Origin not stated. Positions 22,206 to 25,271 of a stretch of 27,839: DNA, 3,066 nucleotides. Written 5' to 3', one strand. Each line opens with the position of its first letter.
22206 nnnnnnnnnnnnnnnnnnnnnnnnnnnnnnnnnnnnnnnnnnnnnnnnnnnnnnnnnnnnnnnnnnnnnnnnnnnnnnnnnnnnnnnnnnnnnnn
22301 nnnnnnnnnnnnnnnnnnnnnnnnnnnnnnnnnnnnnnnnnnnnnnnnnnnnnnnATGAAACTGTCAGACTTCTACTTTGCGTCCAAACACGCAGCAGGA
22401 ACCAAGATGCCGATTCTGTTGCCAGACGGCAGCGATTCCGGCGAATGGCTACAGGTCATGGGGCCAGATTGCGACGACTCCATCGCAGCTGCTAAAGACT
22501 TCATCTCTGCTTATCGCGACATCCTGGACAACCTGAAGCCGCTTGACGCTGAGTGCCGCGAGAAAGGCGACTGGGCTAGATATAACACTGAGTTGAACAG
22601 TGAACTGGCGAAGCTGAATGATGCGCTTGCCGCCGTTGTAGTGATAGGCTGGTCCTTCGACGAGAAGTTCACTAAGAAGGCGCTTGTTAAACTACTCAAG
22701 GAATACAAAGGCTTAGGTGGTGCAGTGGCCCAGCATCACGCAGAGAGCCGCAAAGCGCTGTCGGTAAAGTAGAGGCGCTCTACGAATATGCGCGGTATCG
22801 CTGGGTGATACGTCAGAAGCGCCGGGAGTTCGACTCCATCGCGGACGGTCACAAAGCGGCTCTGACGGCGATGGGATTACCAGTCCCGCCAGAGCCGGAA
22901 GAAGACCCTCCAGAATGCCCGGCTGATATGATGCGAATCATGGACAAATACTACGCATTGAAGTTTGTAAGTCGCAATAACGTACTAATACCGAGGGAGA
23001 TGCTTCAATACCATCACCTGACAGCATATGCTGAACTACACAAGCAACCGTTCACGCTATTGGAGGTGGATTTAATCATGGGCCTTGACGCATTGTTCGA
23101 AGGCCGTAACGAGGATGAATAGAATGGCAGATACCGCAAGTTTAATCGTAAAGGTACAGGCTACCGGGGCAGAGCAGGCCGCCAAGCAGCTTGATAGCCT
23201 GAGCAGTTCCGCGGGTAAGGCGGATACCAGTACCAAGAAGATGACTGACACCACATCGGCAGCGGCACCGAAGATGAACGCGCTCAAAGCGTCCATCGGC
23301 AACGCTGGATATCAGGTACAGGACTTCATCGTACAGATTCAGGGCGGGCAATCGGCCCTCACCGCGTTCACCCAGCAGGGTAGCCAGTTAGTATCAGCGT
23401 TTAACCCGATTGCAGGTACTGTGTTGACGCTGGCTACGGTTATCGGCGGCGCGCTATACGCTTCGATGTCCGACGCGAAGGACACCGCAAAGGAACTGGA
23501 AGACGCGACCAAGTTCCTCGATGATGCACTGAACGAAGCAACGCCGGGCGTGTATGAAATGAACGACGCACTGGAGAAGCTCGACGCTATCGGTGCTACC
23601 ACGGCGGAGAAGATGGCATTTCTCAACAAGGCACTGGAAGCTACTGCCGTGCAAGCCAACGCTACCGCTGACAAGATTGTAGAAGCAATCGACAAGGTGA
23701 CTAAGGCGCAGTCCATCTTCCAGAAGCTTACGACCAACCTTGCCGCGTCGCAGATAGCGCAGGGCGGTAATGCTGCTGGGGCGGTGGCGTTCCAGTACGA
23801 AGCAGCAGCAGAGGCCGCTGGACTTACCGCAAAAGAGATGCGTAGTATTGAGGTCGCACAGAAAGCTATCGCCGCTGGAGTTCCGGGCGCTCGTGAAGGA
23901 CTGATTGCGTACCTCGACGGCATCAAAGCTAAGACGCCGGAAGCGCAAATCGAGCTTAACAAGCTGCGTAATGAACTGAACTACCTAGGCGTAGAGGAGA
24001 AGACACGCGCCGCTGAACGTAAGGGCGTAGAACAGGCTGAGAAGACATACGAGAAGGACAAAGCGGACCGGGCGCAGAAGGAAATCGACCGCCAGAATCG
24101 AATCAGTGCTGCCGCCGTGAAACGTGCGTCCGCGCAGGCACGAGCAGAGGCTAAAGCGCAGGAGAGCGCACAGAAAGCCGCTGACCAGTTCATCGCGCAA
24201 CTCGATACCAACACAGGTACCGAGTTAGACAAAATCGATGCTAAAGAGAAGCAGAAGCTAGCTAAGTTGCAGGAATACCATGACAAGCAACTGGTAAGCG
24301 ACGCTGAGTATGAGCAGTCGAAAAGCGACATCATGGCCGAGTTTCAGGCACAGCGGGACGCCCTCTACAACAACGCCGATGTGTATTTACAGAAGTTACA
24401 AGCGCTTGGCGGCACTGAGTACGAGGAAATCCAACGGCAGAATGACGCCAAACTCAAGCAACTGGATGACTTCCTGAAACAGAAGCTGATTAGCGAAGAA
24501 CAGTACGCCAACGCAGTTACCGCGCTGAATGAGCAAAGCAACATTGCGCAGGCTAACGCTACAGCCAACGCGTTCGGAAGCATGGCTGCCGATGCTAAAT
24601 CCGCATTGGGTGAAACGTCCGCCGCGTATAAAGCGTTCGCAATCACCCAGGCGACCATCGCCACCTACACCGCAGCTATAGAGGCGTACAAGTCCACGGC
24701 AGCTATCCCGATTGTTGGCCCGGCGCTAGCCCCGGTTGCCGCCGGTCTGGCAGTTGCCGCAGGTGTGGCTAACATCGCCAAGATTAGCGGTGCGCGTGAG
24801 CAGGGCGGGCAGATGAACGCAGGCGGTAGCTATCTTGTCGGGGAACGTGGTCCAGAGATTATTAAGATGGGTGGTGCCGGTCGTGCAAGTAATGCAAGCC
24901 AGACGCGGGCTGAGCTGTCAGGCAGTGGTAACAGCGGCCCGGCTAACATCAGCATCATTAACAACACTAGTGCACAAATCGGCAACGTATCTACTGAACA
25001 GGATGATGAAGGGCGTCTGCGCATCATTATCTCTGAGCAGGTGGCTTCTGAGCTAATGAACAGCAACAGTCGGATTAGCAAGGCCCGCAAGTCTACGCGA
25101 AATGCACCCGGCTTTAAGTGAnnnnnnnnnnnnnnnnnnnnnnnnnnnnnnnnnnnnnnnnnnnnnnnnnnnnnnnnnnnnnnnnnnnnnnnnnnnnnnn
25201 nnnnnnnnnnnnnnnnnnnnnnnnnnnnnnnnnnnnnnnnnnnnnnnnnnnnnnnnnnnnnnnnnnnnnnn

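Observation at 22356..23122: Chaperone-region ORF pair in 0 and -1 frames upstream of tape measure, but no canonical slippery heptamer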

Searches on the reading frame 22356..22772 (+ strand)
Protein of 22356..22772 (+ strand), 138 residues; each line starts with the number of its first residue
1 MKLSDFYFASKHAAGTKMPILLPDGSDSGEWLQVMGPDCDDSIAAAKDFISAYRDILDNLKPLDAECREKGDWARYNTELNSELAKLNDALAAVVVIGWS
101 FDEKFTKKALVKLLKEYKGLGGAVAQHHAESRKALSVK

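Call 4: search_protein_families(library=phrogs, proteins=[window:22356-22772:+], max_evalue=0.01)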
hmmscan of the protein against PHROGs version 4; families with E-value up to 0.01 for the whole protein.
window:22356-22772:+ (138 aa): 3 families
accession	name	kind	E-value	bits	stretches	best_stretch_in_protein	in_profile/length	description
phrog_15027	-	tail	3.7e-51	175.3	1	1-138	1-138/259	tail assembly chaperone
phrog_313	-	tail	1.3e-22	81.7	1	1-134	13-143/258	Tail assembly chaperone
phrog_569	-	tail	0.003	18.4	1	84-124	76-117/256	tail length tape measure protein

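Call 14: find_related_loci(query=A1, collection=viral_contigs, flank=1500)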
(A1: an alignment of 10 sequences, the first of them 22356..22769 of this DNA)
Query A1 (138 aa) in viral_contigs; peptide patterns used: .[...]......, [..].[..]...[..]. (x = any residue, [..] = any of these).
105 stretches matched a pattern; 72 encode a relative of the query (tblastn E <= 1e-3); 71 distinct loci.
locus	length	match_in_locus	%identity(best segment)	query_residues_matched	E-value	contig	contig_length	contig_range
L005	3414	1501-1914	59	1-138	6e-55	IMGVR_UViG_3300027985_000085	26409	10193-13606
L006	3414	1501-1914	59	1-138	1e-54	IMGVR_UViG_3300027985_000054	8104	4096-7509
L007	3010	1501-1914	61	1-138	2e-54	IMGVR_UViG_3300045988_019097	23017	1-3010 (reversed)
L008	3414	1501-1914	61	1-138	2e-54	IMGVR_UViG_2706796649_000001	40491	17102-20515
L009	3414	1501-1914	60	1-138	5e-54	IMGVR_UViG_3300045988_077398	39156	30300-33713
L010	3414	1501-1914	61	1-138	5e-53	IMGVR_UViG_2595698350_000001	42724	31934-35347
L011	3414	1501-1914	59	1-138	2e-52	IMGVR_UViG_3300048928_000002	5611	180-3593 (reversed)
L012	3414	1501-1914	59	1-138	3e-52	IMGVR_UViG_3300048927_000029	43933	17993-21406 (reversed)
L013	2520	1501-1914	57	1-138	3e-51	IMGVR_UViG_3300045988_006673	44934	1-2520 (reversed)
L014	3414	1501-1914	57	1-138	3e-51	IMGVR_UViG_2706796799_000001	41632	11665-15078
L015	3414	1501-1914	57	1-138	3e-51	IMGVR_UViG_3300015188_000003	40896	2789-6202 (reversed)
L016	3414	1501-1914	56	1-138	3e-51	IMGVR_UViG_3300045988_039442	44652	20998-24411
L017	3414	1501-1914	57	1-138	4e-51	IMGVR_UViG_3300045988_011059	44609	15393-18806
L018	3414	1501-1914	56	1-138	9e-51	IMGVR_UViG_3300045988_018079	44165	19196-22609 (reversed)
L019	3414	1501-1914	56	1-138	2e-50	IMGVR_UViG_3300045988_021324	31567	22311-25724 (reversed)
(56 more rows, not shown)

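Call 40: search_protein_families(library=pfam, proteins=[window:22356-22769:+], max_evalue=0.01)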
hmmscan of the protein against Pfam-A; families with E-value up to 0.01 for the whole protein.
window:22356-22769:+ (138 aa): 1 family
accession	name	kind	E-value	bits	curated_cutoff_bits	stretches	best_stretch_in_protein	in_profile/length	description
PF08748.17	Phage_TAC_4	-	8.4e-06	26.4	21.1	1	73-130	62-115/124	Phage tail assembly chaperone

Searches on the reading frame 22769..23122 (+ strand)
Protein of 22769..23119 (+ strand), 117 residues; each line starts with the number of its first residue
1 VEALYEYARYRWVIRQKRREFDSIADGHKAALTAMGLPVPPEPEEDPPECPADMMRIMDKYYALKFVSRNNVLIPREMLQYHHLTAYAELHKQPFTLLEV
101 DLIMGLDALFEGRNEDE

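Call 4: search_protein_families(library=phrogs, proteins=[window:22805-23122:+], max_evalue=0.01)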
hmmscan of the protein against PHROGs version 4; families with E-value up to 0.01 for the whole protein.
window:22805-23122:+ (105 aa): 2 families
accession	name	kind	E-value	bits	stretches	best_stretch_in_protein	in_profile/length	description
phrog_4557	-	unknown function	6.7e-31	107.9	1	3-103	12-117/118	-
phrog_15027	-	tail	3.7e-28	99.9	1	3-103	153-258/259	tail assembly chaperone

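Call 40: search_protein_families(library=pfam, proteins=[window:22769-23119:+], max_evalue=0.01)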
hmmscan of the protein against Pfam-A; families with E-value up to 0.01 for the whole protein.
window:22769-23119:+ (117 aa): 1 family
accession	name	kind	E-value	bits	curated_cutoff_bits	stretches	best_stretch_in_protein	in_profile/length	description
PF23812.1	Phage_TAC_18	-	5e-11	43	27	1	34-111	3-78/79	Phage tail assembly chaperone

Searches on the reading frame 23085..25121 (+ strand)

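Call 4: search_protein_families(library=phrogs, proteins=[window:23085-25121:+], max_evalue=0.01)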
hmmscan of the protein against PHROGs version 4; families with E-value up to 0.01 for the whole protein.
window:23085-25121:+ (678 aa): 5 families
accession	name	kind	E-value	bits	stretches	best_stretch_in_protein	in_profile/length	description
phrog_1538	-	tail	6.3e-103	347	1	14-672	1-811/811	tail length tape measure protein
phrog_3336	-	tail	8e-14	52.2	1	55-657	410-1044/1051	tail length tape measure protein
phrog_1506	-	tail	2.7e-12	46.6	1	288-673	879-1264/1269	tail length tape measure protein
phrog_8892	-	tail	1.6e-06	28.1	1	5-117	17-135/752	tail length tape measure protein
phrog_1107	-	tail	0.0018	17.2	1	508-671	1074-1241/1252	tail length tape measure protein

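Call 40: search_protein_families(library=pfam, proteins=[window:23124-25118:+], max_evalue=0.01)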
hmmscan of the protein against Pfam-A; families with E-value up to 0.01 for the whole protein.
window:23124-25118:+ (665 aa): 1 family
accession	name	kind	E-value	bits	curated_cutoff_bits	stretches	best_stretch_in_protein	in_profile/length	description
PF06791.18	TMP_2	-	0.00017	21.8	30.2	1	45-232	4-185/208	Prophage tail length tape measure protein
